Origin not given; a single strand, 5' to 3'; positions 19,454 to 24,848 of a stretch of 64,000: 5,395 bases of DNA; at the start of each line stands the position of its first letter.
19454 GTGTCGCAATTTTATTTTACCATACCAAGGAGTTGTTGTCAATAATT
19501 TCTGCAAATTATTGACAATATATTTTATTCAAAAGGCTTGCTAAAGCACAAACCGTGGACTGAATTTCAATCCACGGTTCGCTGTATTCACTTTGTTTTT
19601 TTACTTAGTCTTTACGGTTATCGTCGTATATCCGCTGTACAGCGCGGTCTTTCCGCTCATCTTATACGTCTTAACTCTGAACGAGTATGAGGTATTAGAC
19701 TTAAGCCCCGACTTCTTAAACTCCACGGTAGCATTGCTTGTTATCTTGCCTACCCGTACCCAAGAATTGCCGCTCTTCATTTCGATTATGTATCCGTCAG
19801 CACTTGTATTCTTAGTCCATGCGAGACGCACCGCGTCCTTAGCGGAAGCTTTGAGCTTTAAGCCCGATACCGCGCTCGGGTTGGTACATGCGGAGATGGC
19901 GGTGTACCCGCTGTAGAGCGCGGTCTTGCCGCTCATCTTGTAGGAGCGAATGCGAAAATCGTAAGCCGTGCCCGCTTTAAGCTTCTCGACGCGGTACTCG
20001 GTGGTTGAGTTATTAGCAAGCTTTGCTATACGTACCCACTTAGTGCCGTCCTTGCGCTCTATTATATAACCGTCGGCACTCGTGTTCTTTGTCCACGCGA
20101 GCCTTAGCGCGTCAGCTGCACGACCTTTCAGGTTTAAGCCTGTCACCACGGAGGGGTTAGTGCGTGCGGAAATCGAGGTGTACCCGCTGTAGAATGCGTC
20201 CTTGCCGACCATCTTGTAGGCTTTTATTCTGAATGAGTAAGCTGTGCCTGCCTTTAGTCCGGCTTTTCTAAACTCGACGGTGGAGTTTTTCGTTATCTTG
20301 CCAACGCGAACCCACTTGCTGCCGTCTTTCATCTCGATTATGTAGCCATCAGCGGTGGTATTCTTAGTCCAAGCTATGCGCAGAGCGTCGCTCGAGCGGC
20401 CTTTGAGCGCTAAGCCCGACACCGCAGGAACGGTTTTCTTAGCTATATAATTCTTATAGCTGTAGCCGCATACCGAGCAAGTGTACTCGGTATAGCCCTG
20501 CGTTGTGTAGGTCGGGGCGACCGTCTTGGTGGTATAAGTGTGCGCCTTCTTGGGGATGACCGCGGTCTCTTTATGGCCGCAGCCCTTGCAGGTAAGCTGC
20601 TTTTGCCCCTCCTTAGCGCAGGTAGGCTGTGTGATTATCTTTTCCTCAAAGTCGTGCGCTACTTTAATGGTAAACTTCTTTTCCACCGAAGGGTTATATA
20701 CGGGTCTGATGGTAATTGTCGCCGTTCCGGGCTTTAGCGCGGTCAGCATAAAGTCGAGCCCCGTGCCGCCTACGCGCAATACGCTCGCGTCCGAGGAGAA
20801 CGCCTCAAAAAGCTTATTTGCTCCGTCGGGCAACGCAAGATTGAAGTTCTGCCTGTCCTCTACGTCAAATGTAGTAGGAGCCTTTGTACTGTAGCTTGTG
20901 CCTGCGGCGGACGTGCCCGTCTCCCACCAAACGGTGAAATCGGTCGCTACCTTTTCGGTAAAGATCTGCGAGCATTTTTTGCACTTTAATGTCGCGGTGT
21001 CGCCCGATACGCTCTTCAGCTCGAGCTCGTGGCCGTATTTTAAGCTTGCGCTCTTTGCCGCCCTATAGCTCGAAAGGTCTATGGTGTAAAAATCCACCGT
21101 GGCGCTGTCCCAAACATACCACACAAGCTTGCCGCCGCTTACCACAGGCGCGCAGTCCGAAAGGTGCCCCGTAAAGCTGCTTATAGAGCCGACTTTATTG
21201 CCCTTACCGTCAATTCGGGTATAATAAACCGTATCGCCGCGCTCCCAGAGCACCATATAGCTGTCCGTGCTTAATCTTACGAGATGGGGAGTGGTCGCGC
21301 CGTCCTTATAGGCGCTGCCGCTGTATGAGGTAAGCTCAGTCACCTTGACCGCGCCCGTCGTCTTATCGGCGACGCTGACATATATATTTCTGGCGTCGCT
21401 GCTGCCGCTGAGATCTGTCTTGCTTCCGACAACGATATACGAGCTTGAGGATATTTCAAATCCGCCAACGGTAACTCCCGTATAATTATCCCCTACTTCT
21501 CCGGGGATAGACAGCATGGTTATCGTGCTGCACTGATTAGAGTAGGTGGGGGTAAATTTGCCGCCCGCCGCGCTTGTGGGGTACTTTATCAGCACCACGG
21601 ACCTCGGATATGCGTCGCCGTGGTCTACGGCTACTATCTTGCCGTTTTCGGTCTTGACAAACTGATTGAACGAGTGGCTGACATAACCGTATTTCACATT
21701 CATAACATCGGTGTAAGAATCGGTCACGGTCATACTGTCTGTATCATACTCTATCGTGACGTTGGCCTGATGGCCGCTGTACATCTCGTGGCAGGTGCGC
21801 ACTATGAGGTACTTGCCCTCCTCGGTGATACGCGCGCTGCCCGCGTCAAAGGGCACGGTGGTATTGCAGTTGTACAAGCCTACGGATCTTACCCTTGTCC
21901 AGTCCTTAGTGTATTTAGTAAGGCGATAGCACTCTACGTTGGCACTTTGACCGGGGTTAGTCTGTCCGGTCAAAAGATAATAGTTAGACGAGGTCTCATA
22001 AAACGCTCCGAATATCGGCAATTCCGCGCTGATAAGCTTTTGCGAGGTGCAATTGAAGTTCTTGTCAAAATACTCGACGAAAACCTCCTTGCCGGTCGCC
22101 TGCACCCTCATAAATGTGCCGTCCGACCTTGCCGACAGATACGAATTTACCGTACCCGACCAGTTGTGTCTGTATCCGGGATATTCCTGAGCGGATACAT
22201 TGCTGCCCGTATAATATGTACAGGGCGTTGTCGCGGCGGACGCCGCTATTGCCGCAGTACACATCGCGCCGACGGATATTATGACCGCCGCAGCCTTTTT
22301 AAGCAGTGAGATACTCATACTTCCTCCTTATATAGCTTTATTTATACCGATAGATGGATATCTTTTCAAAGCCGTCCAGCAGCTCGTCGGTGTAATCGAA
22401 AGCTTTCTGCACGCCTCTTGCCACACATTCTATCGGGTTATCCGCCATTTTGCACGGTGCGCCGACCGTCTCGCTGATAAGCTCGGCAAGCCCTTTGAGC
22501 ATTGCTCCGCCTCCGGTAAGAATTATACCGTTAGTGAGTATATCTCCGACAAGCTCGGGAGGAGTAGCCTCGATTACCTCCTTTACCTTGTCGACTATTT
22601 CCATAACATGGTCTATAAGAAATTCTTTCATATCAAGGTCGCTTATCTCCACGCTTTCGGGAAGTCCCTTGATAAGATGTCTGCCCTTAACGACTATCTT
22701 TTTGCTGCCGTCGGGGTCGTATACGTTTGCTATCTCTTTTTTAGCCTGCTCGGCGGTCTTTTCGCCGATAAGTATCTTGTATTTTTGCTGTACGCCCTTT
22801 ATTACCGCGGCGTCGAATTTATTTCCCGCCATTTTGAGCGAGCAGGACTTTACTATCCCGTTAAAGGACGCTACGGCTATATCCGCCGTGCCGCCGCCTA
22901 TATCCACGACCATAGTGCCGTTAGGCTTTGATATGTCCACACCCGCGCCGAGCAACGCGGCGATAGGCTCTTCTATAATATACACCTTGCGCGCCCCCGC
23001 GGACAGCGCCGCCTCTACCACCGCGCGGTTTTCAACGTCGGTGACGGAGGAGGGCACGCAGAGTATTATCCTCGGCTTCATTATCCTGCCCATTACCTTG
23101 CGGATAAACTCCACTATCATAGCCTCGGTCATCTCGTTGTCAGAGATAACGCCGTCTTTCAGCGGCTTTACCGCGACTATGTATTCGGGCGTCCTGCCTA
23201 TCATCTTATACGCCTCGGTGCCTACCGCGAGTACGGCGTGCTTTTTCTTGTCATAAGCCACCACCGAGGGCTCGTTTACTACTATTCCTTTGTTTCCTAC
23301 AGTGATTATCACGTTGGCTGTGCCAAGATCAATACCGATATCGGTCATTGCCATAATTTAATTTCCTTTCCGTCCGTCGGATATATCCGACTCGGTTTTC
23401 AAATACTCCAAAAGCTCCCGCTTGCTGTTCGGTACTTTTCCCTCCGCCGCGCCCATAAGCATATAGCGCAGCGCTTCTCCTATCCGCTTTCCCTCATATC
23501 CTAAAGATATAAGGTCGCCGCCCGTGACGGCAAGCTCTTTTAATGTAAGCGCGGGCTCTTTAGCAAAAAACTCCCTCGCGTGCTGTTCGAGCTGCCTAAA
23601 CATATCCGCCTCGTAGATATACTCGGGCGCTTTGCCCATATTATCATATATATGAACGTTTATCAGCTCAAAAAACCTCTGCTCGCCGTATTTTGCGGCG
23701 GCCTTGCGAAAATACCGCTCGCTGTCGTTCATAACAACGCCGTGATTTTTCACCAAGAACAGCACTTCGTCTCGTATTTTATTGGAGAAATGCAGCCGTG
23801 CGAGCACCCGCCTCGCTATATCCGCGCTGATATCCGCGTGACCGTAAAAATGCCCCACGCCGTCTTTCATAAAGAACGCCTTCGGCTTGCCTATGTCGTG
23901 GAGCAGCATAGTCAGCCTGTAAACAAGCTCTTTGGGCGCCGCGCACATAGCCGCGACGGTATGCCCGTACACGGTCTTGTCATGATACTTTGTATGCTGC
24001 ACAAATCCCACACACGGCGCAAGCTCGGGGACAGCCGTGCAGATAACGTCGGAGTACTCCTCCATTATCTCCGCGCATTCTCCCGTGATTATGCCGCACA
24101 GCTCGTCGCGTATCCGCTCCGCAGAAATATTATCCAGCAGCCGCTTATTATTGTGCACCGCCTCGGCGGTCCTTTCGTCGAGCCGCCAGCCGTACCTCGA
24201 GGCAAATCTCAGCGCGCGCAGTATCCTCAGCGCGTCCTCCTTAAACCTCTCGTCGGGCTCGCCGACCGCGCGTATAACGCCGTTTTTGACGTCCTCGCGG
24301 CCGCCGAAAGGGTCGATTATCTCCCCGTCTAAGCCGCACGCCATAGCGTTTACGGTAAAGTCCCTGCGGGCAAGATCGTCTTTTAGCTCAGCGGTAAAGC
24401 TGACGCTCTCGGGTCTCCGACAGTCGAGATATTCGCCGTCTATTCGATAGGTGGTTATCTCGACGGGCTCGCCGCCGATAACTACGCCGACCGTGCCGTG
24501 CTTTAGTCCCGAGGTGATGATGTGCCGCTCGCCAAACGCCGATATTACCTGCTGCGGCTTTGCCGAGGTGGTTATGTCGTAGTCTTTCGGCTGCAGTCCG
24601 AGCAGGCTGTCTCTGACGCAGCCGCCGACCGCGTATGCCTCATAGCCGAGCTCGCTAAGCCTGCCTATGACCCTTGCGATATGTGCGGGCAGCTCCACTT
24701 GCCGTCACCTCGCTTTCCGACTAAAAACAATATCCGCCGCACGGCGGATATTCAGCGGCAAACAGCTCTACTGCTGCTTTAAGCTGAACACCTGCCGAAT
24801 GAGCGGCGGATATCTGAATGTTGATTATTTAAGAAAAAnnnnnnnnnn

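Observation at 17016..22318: Variable-head / constant-stalk surface-protein family: a triple FN3 module ending ITVKTK with no recognisable anchor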

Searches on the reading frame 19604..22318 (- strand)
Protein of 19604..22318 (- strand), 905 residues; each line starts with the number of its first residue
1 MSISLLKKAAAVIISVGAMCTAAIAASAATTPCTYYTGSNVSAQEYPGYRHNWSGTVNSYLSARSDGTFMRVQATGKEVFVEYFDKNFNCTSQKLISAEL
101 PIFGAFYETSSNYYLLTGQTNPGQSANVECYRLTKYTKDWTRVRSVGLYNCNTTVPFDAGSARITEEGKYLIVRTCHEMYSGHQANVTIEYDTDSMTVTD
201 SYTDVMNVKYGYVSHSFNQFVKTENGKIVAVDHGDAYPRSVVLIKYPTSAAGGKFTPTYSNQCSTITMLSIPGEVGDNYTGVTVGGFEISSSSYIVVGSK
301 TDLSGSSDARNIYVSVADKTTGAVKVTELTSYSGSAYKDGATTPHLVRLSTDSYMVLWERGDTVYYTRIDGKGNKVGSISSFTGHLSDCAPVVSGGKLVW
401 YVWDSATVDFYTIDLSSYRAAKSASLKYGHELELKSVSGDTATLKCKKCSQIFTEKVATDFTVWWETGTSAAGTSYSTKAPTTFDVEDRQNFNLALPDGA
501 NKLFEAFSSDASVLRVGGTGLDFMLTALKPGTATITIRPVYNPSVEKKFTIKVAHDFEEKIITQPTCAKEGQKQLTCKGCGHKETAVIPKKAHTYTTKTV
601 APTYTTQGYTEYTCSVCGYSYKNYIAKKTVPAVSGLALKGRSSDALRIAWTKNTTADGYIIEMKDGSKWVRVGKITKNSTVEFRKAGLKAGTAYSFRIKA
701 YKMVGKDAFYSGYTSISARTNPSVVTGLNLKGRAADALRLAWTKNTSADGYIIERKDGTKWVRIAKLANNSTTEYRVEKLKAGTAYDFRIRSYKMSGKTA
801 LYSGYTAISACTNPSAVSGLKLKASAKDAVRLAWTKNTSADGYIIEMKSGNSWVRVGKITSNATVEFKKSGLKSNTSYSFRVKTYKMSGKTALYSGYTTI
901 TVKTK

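Call 65: find_homologous_proteins(query=window:19604-22318:-, region=30-470)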
Query window:19604-22318:-, residues 30-470 (441 aa): 6261 proteins with E <= 0.001 among 8000 candidates; the best 120 are listed.
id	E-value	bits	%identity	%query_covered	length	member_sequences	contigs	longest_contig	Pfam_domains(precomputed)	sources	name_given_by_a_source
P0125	1.0e-158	547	59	99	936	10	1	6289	PF25059.2,PF16893.12,PF00041.28,PF16656.12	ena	-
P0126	1.8e-143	497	51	98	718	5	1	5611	PF02368.25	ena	-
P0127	2.6e-142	493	51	100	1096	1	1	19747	-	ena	-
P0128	1.5e-141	490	52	99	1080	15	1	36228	-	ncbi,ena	-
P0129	8.0e-141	488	52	99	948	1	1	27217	-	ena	-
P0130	2.9e-140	486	50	99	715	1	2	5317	PF00404.25,PF13620.13,PF22904.4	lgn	-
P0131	3.1e-140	486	51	98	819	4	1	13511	PF09479.17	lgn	-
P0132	6.9e-140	485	39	86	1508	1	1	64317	PF02368.25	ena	-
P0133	6.2e-139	482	51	99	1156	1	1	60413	PF00041.28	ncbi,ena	-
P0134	8.5e-139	481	50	99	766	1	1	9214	PF25059.2,PF00041.28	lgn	-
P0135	2.4e-138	480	51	99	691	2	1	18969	-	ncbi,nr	ncbi:MAG: hypothetical protein IJC79_04320, partial [Clostridia bacterium]|nr:hypothetical protein [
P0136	6.3e-138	479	50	99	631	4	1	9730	-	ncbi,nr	ncbi:MAG: hypothetical protein IKB94_08195, partial [Clostridia bacterium]|nr:hypothetical protein [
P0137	9.7e-138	478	51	100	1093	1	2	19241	-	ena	-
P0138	1.5e-136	474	49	99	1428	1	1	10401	-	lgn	-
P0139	1.5e-136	474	50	98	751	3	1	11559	PF00404.25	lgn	-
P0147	2.8e-135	470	49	98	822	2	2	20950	PF00404.25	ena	-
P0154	2.2e-134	467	49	98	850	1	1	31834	PF00395.26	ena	-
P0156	2.8e-134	467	51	98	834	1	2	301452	PF00041.28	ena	-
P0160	5.5e-134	466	49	98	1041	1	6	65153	PF00395.26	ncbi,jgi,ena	-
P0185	3.2e-133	463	51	100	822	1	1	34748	PF09479.17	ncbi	-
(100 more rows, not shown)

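Call 66: search_protein_families(library=pfam, proteins=[P0130, P0139, P0147, P0154, P0160, P0131, P0185, P0156], max_evalue=0.0001)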
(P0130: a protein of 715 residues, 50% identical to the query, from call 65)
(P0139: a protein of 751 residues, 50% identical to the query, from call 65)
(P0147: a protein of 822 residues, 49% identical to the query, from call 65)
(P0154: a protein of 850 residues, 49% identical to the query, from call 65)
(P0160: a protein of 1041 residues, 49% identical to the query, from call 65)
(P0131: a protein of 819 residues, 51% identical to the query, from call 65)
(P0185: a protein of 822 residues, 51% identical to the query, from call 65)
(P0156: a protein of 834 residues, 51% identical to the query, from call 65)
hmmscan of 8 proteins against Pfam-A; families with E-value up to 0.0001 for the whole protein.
P0130 (715 aa): 3 families
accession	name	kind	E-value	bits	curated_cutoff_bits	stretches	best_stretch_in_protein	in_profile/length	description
PF00404.24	Dockerin_1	-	1.7e-06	28.5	22.9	1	653-709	2-57/57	Dockerin type I domain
PF13620.12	CarboxypepD_reg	-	4.3e-06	27.4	32.3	1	575-642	2-73/82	Carboxypeptidase regulatory-like domain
PF09430.16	EMC7_beta-sandw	-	4.1e-05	24.2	26.6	0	591-655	12-76/122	ER membrane protein complex subunit 7, beta-sandwich domain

P0139 (751 aa): 1 family
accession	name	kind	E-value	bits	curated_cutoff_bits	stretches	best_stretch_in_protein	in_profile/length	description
PF00404.24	Dockerin_1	-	6.3e-09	36.3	22.9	1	684-735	1-52/57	Dockerin type I domain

P0147 (822 aa): 1 family
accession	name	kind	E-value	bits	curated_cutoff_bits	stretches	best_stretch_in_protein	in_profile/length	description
PF00404.24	Dockerin_1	-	6e-11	42.8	22.9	1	755-808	1-54/57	Dockerin type I domain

P0154 (850 aa): 1 family
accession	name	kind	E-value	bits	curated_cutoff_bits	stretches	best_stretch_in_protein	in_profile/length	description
PF00395.25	SLH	-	2.3e-22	79.1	20.8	2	724-767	2-44/44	S-layer homology domain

P0160 (1041 aa): 1 family
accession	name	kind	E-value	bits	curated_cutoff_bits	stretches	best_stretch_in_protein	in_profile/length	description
PF00395.25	SLH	-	3.5e-22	78.5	20.8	2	915-958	2-44/44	S-layer homology domain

P0131 (819 aa): 1 family
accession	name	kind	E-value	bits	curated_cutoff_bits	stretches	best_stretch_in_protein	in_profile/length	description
PF09479.16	Flg_new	-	6.3e-16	58.7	27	1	563-628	2-65/65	Listeria-Bacteroides repeat domain (List_Bact_rpt)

P0185 (822 aa): 1 family
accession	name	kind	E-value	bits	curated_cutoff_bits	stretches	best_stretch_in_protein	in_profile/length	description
PF09479.16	Flg_new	-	6.2e-18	65.1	27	1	565-629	3-65/65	Listeria-Bacteroides repeat domain (List_Bact_rpt)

P0156 (834 aa): 2 families
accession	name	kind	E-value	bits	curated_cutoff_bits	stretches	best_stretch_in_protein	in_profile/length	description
PF00041.27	fn3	-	4.6e-09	36.8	25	1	741-825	2-81/84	Fibronectin type III domain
PF02368.24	Big_2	-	5.9e-05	23.4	22.8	1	522-567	24-66/79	Bacterial Ig-like domain (group 2)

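Call 79: search_protein_families(library=ncbifam, proteins=[window:19604-22318:-], max_evalue=0.01)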
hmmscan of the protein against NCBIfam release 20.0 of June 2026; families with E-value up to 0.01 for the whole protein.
window:19604-22318:- (905 aa): 0 families

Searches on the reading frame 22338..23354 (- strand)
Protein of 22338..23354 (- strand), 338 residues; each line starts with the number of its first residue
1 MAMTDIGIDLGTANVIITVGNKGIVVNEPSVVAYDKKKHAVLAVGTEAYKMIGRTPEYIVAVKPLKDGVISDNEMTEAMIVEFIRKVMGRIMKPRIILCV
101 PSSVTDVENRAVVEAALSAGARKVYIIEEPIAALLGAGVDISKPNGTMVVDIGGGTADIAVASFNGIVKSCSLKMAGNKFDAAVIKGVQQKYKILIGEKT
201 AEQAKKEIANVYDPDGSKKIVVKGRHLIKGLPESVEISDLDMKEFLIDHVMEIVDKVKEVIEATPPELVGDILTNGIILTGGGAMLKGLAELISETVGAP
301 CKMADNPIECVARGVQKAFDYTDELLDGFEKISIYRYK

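Call 46: search_protein_families(library=pfam, proteins=[window:22338-23354:-], max_evalue=0.00001)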
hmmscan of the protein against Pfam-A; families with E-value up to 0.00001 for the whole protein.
window:22338-23354:- (338 aa): 4 families
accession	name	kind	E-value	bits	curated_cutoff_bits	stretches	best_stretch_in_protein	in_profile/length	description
PF06723.19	MreB_Mbl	-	1.4e-123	412.3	27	1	4-324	2-324/327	MreB/Mbl protein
PF00012.26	HSP70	-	1.7e-13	50.1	20.6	1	78-314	115-367/599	Hsp70 protein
PF14450.12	FtsA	-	1.5e-09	38.7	31.8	1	148-305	1-111/127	Cell division protein FtsA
PF00022.25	Actin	-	5.4e-08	32.3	27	0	29-201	31-205/410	Actin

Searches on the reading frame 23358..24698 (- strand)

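Call 46: search_protein_families(library=pfam, proteins=[window:23358-24698:-], max_evalue=0.00001)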
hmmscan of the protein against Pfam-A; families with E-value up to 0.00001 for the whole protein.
window:23358-24698:- (446 aa): 4 families
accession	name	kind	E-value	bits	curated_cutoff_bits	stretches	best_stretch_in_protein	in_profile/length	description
PF01743.26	PolyA_pol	-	6.9e-37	127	23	1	21-143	1-126/126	Poly A polymerase head domain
PF13735.12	tRNA_NucTran2_2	-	3e-08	34.2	27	1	289-432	18-148/149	tRNA nucleotidyltransferase domain 2 putative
PF12627.12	PolyA_pol_RNAbd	-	2.9e-07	30.6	22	1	172-210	3-41/64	Probable RNA and SrmB- binding site of polymerase A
PF01966.28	HD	-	3.5e-06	27.7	22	0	257-324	24-90/116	HD domain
